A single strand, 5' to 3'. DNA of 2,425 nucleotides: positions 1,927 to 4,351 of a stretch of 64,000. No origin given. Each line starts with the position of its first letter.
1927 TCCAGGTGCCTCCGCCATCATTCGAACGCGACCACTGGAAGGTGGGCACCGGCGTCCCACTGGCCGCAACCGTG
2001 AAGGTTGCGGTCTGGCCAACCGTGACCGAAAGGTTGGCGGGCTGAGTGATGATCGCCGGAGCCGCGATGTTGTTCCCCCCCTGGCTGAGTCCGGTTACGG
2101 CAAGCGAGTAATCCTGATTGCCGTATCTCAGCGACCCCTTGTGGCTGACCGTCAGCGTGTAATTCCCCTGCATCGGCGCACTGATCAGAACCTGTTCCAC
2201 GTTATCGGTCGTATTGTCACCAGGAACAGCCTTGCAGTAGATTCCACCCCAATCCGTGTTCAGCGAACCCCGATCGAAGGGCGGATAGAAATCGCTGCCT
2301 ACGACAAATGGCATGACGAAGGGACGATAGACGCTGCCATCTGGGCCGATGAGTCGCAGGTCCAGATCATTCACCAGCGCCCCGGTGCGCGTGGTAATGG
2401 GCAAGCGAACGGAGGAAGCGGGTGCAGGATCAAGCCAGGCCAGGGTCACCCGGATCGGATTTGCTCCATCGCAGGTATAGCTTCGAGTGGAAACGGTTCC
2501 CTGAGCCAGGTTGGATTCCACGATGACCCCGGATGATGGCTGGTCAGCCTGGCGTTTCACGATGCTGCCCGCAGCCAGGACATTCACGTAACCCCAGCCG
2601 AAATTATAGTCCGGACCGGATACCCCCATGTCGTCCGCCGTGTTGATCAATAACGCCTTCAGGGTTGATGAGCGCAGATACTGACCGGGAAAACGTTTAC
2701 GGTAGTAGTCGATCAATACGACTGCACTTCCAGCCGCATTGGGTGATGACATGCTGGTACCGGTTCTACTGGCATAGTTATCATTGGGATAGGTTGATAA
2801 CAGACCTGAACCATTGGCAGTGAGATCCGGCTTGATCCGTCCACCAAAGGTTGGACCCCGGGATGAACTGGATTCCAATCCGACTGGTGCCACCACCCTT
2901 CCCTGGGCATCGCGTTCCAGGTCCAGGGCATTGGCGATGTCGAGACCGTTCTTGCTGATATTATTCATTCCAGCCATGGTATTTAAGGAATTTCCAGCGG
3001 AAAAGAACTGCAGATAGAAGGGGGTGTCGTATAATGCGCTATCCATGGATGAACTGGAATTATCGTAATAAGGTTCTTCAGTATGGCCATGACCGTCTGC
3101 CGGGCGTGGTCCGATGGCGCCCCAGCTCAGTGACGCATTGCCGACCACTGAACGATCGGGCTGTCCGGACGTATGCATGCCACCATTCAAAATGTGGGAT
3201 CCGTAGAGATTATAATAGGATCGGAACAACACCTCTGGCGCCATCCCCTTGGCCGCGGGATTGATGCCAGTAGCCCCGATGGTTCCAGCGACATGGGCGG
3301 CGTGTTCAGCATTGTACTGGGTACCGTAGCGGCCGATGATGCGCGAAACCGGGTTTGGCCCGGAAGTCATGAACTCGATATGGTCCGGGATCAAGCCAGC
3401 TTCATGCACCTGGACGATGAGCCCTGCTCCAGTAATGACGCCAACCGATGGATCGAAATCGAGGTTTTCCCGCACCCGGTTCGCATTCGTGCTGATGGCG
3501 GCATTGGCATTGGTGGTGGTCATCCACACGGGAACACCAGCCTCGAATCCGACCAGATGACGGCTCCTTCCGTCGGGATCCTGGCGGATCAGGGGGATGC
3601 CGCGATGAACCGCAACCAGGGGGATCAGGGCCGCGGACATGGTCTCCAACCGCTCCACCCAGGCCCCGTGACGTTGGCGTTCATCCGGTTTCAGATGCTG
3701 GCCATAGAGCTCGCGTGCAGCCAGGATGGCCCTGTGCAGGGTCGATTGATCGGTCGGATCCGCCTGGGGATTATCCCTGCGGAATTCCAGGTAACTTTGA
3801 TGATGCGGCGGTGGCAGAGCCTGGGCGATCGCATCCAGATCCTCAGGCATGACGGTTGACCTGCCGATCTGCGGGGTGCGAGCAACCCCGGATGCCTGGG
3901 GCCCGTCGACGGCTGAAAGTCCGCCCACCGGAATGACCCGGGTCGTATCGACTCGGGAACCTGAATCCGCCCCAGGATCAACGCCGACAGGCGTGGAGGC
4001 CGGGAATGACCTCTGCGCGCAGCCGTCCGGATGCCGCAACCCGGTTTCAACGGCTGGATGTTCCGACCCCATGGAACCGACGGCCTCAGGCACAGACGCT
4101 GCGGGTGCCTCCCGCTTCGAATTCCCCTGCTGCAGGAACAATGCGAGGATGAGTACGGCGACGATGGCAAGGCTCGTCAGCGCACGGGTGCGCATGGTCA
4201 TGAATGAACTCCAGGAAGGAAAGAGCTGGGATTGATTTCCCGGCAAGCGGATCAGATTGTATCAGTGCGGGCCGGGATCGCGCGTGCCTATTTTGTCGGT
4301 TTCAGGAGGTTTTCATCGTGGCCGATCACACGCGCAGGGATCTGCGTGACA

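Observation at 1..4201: Very large secreted S8 subtilase whose C-terminal half is a tandem array of near-identical Ig-like domains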

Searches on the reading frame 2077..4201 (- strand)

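Call 6: search_solved_structures(query=window:2077-4201:-, max_evalue=0.01, show_alignments=2)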
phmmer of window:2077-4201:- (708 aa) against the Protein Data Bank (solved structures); distinct sequences matched with E-value up to 0.01: 106 (the best 60 are shown).
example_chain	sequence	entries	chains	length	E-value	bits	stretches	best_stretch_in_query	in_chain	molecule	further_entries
1wmd_A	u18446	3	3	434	6.1e-19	71.3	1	288-703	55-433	protease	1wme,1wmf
5fax_A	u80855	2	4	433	4.5e-18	68.4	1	289-702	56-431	Subtilase SubHal from Bacillus halmapalus | Enzyme subtilase SubHal from Bacillus halmapalus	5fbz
2z2x_A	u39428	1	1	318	1.4e-12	50.2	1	251-542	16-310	Tk-subtilisin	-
3a3p_A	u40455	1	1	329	1.6e-12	50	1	251-542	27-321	Tk-subtilisin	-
2z30_A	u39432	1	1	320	3.1e-12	49.1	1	251-542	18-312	Tk-subtilisin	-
2z56_A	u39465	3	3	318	3.5e-12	48.9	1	251-542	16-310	Tk-subtilisin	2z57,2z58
2z2y_A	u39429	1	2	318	3.9e-12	48.8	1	251-542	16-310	Tk-subtilisin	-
2zrq_A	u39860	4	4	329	4.9e-12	48.4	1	251-542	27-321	Tk-subtilisin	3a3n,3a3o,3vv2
3wiv_A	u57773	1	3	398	7.8e-12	47.8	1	251-542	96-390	Tk-subtilisin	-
2z2z_A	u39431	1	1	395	8.7e-12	47.6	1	251-542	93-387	Tk-subtilisin precursor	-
4jp8_A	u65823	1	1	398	8.9e-12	47.6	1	251-542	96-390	Tk-subtilisin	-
2e1p_A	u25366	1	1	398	8.9e-12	47.6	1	251-542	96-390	Tk-subtilisin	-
9pr9_A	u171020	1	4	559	9.5e-12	47.5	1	442-544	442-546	Germination-specific protease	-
9sj9_B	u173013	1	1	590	1.1e-11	47.3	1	442-545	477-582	Subtilisin-like serine germination related protease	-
9t7m_E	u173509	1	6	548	1.1e-11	47.2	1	442-543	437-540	Subtilisin-like serine germination related protease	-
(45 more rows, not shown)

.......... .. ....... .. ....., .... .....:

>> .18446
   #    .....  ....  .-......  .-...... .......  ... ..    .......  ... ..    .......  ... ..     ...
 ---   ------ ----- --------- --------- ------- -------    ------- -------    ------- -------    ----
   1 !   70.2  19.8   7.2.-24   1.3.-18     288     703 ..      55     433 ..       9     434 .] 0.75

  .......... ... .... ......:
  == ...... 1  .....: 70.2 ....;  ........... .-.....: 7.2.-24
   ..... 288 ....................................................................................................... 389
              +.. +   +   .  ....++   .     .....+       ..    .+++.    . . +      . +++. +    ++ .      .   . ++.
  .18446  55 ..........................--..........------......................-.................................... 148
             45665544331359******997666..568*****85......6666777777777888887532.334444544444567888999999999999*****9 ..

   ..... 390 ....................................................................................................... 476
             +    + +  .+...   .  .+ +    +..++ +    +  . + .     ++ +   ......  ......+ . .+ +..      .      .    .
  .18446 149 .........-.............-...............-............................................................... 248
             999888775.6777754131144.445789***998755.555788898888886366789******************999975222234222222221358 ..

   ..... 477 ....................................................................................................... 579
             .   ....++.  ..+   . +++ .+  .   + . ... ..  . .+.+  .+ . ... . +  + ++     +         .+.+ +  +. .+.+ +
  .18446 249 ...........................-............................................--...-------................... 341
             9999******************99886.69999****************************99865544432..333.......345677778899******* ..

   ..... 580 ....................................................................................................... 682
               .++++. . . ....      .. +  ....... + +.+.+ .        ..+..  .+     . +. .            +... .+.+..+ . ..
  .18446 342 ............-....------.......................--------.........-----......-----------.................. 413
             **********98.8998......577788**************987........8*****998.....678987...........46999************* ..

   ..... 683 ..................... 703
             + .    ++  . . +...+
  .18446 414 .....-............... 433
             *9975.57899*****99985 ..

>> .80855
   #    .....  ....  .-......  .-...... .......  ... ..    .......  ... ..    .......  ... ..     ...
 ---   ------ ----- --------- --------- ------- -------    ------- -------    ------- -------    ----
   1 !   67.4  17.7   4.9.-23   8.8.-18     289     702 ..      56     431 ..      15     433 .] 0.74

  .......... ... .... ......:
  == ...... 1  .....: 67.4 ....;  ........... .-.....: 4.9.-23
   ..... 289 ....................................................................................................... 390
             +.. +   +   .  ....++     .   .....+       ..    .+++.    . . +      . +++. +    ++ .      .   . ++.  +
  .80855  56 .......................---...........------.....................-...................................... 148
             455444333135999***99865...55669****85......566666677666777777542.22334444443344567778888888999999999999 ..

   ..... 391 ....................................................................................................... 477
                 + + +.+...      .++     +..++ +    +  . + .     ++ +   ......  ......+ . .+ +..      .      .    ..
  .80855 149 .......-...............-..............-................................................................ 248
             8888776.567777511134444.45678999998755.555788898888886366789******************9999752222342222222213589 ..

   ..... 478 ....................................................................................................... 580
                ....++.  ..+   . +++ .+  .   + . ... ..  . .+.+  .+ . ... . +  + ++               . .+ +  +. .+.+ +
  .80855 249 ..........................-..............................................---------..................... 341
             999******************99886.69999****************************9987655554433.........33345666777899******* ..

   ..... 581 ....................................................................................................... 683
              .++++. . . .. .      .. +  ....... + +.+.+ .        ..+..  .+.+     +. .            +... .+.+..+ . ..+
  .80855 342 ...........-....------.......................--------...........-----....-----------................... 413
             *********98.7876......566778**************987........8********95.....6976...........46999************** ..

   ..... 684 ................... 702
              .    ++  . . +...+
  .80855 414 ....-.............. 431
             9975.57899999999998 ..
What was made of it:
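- On KP-43-type (subtilisin domain plus jelly-roll β-barrel) architecture: The phmmer alignment runs to query residue 703 and KP-43 residue 433 (call 6).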

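Call 7: find_homologous_proteins(query=window:2077-4201:-, max_evalue=0.00001)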
Query window:2077-4201:- (708 aa): 458 proteins with E <= 0.00001 among 8000 candidates; the best 120 are listed.
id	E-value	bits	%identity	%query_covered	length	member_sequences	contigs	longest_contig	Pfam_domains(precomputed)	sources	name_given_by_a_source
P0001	9.6e-128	446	43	85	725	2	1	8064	PF00082.28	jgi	jgi:hypothetical protein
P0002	1.4e-120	422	41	82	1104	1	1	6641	PF00082.28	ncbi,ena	-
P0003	5.5e-105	371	40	85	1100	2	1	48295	PF03160.21,PF01483.28,PF00082.28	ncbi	ncbi:MAG: S8 family serine peptidase [Opitutales bacterium]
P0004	1.6e-101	359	41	83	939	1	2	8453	PF00082.28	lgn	-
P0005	1.1e-97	346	41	75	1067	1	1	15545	PF00082.28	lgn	-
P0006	2.4e-91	326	41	75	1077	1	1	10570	PF00082.28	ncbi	ncbi:MAG: S8 family serine peptidase [Rariglobus sp.]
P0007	6.1e-86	308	39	70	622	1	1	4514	PF00082.28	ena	-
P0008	9.5e-76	274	36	72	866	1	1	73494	PF00082.28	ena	-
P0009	2.2e-75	273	40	72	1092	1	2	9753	PF00082.28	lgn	-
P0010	3.0e-74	269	37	70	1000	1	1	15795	PF00082.28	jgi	jgi:subtilisin family serine protease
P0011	9.9e-74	267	36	71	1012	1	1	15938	PF00082.28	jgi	jgi:hypothetical protein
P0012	2.4e-73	266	36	79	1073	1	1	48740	PF00082.28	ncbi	ncbi:MAG: S8 family serine peptidase [Verrucomicrobiota bacterium]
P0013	1.6e-72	263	37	71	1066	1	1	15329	PF00082.28,PF16656.12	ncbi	-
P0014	2.6e-72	263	36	77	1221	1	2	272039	PF00082.28,PF18911.7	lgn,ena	-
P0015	3.2e-72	262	35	78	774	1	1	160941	PF00082.28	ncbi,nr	ncbi:S8 family serine peptidase [Pontiellaceae bacterium B1224]|nr:S8 family serine peptidase [Ponti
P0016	1.5e-71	260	36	76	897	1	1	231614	PF00082.28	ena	-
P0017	2.5e-71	259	36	72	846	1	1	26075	PF00082.28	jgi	-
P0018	8.5e-71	258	34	78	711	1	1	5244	PF00082.28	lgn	-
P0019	1.1e-70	257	37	76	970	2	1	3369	PF18676.7,PF00082.28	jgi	jgi:hypothetical protein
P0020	2.2e-70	256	36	75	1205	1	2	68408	PF22352.3,PF00082.28,PF18911.7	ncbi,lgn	-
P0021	8.3e-70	254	34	72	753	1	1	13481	PF00082.28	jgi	jgi:hypothetical protein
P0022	1.1e-69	254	37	77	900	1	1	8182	PF00082.28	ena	-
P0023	2.1e-69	253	37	75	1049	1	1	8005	PF01833.31,PF00932.26,PF17957.8,PF00082.28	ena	-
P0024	6.3e-69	251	36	72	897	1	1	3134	PF00082.28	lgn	-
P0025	1.2e-68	250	36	77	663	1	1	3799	PF00082.28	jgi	-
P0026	2.2e-68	250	36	70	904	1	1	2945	PF00082.28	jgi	jgi:hypothetical protein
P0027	1.1e-67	247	37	70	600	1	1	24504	PF00082.28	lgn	-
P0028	1.4e-67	247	35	76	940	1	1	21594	PF00082.28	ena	-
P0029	1.7e-67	247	34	78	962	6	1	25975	PF00082.28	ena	-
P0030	4.6e-67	245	35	75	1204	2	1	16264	PF00801.27,PF00082.28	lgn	-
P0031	5.3e-67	245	35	75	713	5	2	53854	PF00082.28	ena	-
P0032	9.8e-66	241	37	76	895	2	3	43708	PF00082.28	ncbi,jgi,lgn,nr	ncbi:MAG: S8 family serine peptidase [Kiritimatiellia bacterium]|jgi:hypothetical protein|nr:S8 fami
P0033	7.6e-65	238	35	70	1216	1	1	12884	PF13229.13,PF00082.28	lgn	-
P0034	1.6e-64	237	37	71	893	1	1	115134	PF00082.28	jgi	jgi:hypothetical protein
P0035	1.8e-64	237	37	57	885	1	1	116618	PF18099.8,PF03422.22,PF00082.28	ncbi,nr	ncbi:S8 family serine peptidase [Pontiellaceae bacterium B12227]|nr:S8 family serine peptidase [Pont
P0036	3.8e-64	236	34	71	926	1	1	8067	PF00082.28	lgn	-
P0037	6.6e-63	232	35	71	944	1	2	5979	PF00082.28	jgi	-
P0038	1.1e-62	231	35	75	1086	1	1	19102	PF17963.8,PF17892.8,PF17803.8,PF16184.12,PF00082.28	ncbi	-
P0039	1.1e-62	231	34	75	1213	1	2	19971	PF00082.28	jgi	jgi:hypothetical protein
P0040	3.4e-62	229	35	74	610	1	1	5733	PF00082.28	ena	-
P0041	5.7e-62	228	34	78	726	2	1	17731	PF00082.28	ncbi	-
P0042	1.5e-61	227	35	71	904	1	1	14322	PF19190.7,PF06119.20,PF00082.28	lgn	-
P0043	1.0e-60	224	34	75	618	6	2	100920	PF00082.28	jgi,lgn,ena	-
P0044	5.3e-60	222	34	72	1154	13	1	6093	PF00801.27,PF18962.8,PF00082.28,PF18911.7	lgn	-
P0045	5.8e-60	222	34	69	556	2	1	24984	PF00082.28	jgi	-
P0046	2.9e-59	220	34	75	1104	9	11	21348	PF00041.28,PF00082.28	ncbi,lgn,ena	-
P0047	3.9e-59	219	34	71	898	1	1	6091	PF00082.28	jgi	-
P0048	2.1e-58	217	35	69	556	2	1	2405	PF00082.28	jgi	jgi:subtilisin family serine protease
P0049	2.1e-58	217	32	70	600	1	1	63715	PF00082.28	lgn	-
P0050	2.2e-58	217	37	71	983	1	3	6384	PF18962.8,PF01483.28,PF00082.28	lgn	-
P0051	3.8e-58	216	34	72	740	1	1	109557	PF00082.28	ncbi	ncbi:MAG: S8 family serine peptidase [Planctomycetota bacterium]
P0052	7.4e-58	215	36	72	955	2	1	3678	PF18962.8,PF01483.28,PF00082.28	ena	-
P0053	3.7e-56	209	35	72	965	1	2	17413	PF18962.8,PF01483.28,PF00082.28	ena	-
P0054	3.0e-55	206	33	72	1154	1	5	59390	PF00801.27,PF18962.8,PF00082.28,PF18911.7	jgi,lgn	jgi:hypothetical protein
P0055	3.6e-55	206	34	70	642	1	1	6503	PF18962.8,PF00082.28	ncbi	-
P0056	1.1e-54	204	32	77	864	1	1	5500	PF00082.28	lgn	-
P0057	2.5e-54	203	32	77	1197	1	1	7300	PF25059.2,PF00629.31,PF20009.5,PF18962.8,PF16893.12,PF00041.28,PF00082.28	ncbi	-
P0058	6.0e-54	202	34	70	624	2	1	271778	PF18962.8,PF00082.28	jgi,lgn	-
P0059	8.8e-54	201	34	72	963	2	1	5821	PF18962.8,PF01483.28,PF00082.28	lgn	-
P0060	8.9e-54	201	34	70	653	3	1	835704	PF18962.8,PF00082.28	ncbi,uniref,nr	ncbi:S8 family serine peptidase [Winogradskyella wichelsiae]|uniref:S8 family serine peptidase n=1 T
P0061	1.3e-53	201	35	72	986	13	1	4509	PF18962.8,PF01483.28,PF00082.28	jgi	-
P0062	1.8e-53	200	34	70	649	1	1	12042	PF18962.8,PF00082.28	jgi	-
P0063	2.3e-53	200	35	72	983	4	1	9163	PF18962.8,PF01483.28,PF00082.28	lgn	-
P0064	2.5e-53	200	34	76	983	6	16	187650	PF18962.8,PF01483.28,PF00082.28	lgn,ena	-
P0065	3.0e-53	200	35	72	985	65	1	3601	PF18962.8,PF01483.28,PF00082.28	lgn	-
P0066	6.0e-53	199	34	69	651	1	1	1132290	PF18962.8,PF00082.28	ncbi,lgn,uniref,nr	ncbi:S8 family serine peptidase [Winogradskyella arenosi]|uniref:Putative secreted protein (Por secr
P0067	1.0e-52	198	34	69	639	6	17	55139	PF18962.8,PF11589.15,PF00082.28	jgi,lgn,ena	jgi:hypothetical protein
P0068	1.2e-52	198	33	73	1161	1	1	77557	PF25059.2,PF00629.31,PF20009.5,PF18962.8,PF00041.28,PF00082.28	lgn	-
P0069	1.7e-52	197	33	72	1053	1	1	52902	PF00082.28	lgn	-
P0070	2.2e-52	197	36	53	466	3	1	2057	PF00082.28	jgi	jgi:subtilisin family serine protease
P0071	2.7e-52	196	33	72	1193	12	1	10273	PF00629.31,PF18962.8,PF13860.13,PF00082.28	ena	-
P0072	3.1e-52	196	33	77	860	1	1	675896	PF04151.22,PF18962.8,PF00041.28,PF00082.28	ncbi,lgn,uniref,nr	ncbi:Por secretion system C-terminal sorting domain-containing protein [Chryseobacterium oleae]|unir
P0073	4.5e-52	196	33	71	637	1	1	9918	PF18962.8,PF00082.28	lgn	-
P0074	7.1e-52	195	32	78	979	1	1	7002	PF18962.8,PF01483.28,PF00082.28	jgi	jgi:subtilisin-like proprotein convertase family protein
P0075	8.8e-52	195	35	72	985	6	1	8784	PF18962.8,PF00082.28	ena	-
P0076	9.6e-52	195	33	75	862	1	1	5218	PF00082.28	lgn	-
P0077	1.3e-51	194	32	75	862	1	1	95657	PF00082.28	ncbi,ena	-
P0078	2.2e-51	193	33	77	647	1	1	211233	PF18962.8,PF00082.28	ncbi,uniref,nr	ncbi:S8 family serine peptidase [Winogradskyella sp. F6397]|uniref:S8 family serine peptidase n=1 Ta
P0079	7.0e-51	192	32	74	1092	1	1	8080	PF19408.6,PF00431.27,PF00082.28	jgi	jgi:subtilisin family serine protease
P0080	1.5e-50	191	33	68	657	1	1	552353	PF18962.8,PF00082.28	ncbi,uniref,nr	ncbi:S8 family serine peptidase [Winogradskyella eckloniae]|uniref:S8 family serine peptidase n=1 Ta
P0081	1.5e-50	191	33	71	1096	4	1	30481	PF19408.6,PF00431.27,PF00082.28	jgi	jgi:subtilisin family serine protease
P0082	1.9e-50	190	32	76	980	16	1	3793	PF18962.8,PF01483.28,PF00082.28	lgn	-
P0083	4.6e-50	189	34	72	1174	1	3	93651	PF18962.8,PF00082.28,PF18911.7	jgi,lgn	jgi:PKD repeat protein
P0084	6.1e-50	189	31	76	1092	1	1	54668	PF19408.6,PF00431.27,PF00082.28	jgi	-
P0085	8.3e-50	188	32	76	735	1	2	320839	PF00082.28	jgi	jgi:subtilase family protein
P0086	9.3e-50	188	32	68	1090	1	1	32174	PF19408.6,PF00431.27,PF00082.28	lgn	-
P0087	1.3e-49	188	33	72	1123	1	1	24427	PF18962.8,PF00082.28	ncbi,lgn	-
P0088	1.8e-49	187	33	70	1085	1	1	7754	PF19408.6,PF00431.27,PF00082.28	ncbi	-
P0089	3.6e-49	186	32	69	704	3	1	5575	PF18962.8,PF00082.28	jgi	jgi:hypothetical protein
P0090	5.0e-49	186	33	70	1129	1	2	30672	PF00801.27,PF18962.8,PF00082.28,PF18911.7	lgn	-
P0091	5.2e-49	186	31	71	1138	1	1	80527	PF00801.27,PF18962.8,PF00082.28,PF18911.7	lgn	-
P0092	6.4e-49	185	34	68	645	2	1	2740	PF18962.8,PF00082.28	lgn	-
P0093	8.8e-49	185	32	76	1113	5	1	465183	PF18962.8,PF16184.12,PF00082.28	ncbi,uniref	ncbi:S8 family serine peptidase [Flavobacteriaceae bacterium SZ-1-7]|uniref:S8 family serine peptida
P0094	9.1e-49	185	32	75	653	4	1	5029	PF18962.8,PF00082.28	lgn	-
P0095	3.2e-48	183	32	74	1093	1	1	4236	PF19408.6,PF00431.27,PF00082.28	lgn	-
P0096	3.9e-48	183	30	71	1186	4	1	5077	PF18962.8,PF00082.28,PF18911.7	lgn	-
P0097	4.9e-48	182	33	69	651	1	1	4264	PF18962.8,PF00082.28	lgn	-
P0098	5.0e-48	182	34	68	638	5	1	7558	PF18962.8,PF00082.28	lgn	-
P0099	1.2e-47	181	31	77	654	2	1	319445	PF18962.8,PF00082.28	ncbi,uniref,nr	ncbi:S8 family serine peptidase [Winogradskyella flava]|uniref:S8 family serine peptidase n=1 Tax=Wi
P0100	1.6e-47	181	33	78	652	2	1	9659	PF18962.8,PF00082.28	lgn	-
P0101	2.0e-47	180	35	70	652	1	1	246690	PF18962.8,PF00082.28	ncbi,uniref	ncbi:S8 family serine peptidase [Winogradskyella sp. PE311]|uniref:S8 family serine peptidase n=1 Ta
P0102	2.1e-47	180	34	68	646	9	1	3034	PF18962.8,PF00082.28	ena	-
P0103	2.3e-47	180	33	72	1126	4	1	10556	PF18962.8,PF00082.28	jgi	-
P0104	2.9e-47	180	33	68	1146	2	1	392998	PF00801.27,PF18962.8,PF00082.28,PF18911.7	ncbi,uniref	ncbi:S8 family serine peptidase [Algoriphagus namhaensis]|uniref:S8 family serine peptidase n=1 Tax=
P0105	4.7e-47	179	35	69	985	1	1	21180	PF13287.13,PF18962.8,PF13290.14,PF00082.28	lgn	-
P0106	7.4e-47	178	34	69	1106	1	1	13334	PF00801.27,PF18962.8,PF00082.28,PF18911.7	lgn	-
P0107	1.1e-46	178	34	72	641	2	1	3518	PF18962.8,PF00082.28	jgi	jgi:hypothetical protein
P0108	1.2e-46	178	31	75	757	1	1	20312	PF00082.28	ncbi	-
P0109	1.4e-46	178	33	75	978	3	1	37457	PF18962.8,PF01483.28,PF00082.28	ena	-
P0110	1.5e-46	177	32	77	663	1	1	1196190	PF18962.8,PF00082.28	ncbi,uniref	ncbi:S8 family serine peptidase [Winogradskyella pulchriflava]|uniref:S8 family serine peptidase n=1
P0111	4.1e-46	176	32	71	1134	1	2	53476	PF00801.27,PF18962.8,PF00082.28,PF18911.7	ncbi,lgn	-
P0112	6.7e-46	175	32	72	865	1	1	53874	PF00082.28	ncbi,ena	-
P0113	1.1e-45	175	31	78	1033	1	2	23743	PF25059.2,PF20009.5,PF18962.8,PF00041.28,PF00082.28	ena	-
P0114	1.2e-45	175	32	74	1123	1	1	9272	PF00801.27,PF18962.8,PF00082.28,PF18911.7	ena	-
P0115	1.8e-45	174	32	68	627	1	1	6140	PF18962.8,PF00082.28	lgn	-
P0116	4.5e-45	173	34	59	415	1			PF00082.28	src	-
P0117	5.0e-45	172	33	68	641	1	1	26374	PF18962.8,PF00082.28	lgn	-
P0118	5.7e-45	172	32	74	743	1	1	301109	PF00041.28,PF00082.28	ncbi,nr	ncbi:MAG: S8 family serine peptidase, partial [Flavobacteriales bacterium]|nr:S8 family serine pepti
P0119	7.4e-45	172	33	63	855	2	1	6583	PF20009.5,PF00082.28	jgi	-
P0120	1.3e-44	171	32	72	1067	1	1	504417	PF00629.31,PF18962.8,PF00041.28,PF00082.28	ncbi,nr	ncbi:MAG: S8 family serine peptidase [Cytophagales bacterium]|nr:S8 family serine peptidase [Cytopha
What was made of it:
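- Best S8 relative is 43% identical: call 7.
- Tried and rejected: No protein above 43% identity exists in the 5.8-billion-cluster database (call 7).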
